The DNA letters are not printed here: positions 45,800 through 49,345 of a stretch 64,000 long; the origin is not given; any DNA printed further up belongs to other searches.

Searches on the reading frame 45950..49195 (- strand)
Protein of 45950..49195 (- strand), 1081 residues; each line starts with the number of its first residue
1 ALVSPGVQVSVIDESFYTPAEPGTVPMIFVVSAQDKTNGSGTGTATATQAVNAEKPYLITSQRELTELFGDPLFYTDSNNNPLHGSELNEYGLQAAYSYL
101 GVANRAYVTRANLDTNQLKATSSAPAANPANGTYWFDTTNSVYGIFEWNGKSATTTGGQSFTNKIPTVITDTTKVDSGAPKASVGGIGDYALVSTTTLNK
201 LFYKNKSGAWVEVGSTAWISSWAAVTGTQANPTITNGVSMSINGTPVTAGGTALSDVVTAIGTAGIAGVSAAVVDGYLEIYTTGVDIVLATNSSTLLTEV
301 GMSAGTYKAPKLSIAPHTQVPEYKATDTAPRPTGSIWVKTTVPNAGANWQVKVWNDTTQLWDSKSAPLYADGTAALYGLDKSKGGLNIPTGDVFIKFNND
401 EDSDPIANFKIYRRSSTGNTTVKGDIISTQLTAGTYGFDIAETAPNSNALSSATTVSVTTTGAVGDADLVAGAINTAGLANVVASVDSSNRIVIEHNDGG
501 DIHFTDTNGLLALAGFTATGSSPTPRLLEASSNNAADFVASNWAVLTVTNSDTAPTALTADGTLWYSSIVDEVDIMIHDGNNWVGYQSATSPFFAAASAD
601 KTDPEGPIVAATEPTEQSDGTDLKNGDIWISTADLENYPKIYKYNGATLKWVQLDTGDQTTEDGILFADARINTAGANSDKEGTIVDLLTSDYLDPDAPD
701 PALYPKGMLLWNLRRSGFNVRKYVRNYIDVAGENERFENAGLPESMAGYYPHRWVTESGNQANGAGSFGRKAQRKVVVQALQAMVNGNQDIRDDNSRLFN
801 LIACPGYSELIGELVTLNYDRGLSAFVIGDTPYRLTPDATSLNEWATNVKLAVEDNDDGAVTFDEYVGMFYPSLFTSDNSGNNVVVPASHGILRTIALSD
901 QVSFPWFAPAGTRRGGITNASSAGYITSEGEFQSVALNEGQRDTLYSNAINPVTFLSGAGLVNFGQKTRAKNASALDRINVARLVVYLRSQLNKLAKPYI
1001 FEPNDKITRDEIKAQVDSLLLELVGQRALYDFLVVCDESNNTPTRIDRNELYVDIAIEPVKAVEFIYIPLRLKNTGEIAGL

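Call 42: search_protein_families(library=phrogs, proteins=[window:45950-49195:-], max_evalue=0.00001)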
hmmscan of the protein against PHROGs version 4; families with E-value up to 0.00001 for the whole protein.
window:45950-49195:- (1081 aa): 4 families
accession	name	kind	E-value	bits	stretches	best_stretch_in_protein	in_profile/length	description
phrog_10581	-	tail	3.2e-230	768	1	2-1076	4-913/915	tail sheath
phrog_23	-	tail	1.1e-50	173.8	1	448-1076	40-466/496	tail sheath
phrog_17610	-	tail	2.8e-16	59.6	1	860-1077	900-1111/1135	tail sheath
phrog_34521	-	tail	1.1e-12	47.7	1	869-1074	754-952/962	tail sheath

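Call 67: search_dna_similar(query=window:45950-49195:-, collection=phages, mode=protein, max_rows=12)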
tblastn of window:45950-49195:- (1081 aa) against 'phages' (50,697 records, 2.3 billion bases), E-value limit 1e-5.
Records with a match: 2676; places in all: 2743; records where one place covers at least 80% of the query: 4.
Best place of each record, by identity: <60% 2676.
By first word of the organism name: Escherichia 668; Synechococcus 379; Klebsiella 331; Salmonella 203; Vibrio 139; Shigella 89; Aeromonas 77; Acinetobacter 72; Erwinia 68; Cyanophage 61; and 66 more.
By host as written in the record: - 472; Escherichia coli 278; Klebsiella pneumoniae 115; Synechococcus 107; Erwinia amylovora 46; Escherichia coli O157:H7 38; Synechococcus sp. 38; Salmonella enterica 29; and 601 more.
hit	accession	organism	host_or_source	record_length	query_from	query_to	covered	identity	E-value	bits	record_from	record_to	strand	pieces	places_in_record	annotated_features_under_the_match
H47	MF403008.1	Agrobacterium phage Atu_ph07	Agrobacterium tumefaciens C58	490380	2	1076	88%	43.2%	4e-139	665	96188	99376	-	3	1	tail sheath monomer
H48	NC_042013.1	Agrobacterium phage Atu_ph07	Agrobacterium tumefaciens C58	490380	2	1076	88%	43.2%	4e-139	665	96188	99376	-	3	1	tail sheath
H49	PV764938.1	Sinorhizobium phage Phosso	Sinohrizobium meliloti NRRL L-50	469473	2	1077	85%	42.5%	4e-138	655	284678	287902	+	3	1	tail sheath protein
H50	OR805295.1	Pseudomonas phage Paride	Pseudomonas aeruginosa PAO1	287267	2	1076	69%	44.8%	4e-129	582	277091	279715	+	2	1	tail sheath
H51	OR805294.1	Pseudomonas phage Ettore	Pseudomonas aeruginosa PAO1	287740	2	1076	69%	44.8%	4e-129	582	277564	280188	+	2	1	tail sheath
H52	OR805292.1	Pseudomonas phage Cassandra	Pseudomonas aeruginosa PAO1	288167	2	1076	69%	44.8%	4e-129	582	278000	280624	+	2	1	tail sheath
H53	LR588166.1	Pseudomonas phage vB_PaeM_MIJ3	-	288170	2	1076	69%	44.8%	4e-129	582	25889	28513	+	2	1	tail sheath monomer: tail sheath monomer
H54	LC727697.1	Pseudomonas phage sp. 30-2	Pseudomonas aeruginosa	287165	2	1076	69%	44.8%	6e-129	581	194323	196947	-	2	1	hypothetical protein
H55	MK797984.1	Pseudomonas phage vB_PaeM_PA5oct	-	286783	2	1076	69%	44.8%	6e-129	581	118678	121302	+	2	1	tail sheath monomer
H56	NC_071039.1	Pseudomonas phage vB_PaeM_PA5oct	-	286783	2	1076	69%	44.8%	6e-129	581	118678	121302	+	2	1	tail sheath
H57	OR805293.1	Pseudomonas phage Deifobo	Pseudomonas aeruginosa PAO1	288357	2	1076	69%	44.6%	1e-128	580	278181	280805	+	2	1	tail sheath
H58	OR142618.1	Pseudomonas phage Callisto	Pseudomonas aeruginosa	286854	2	1076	69%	44.6%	3e-128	579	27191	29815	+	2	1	hypothetical protein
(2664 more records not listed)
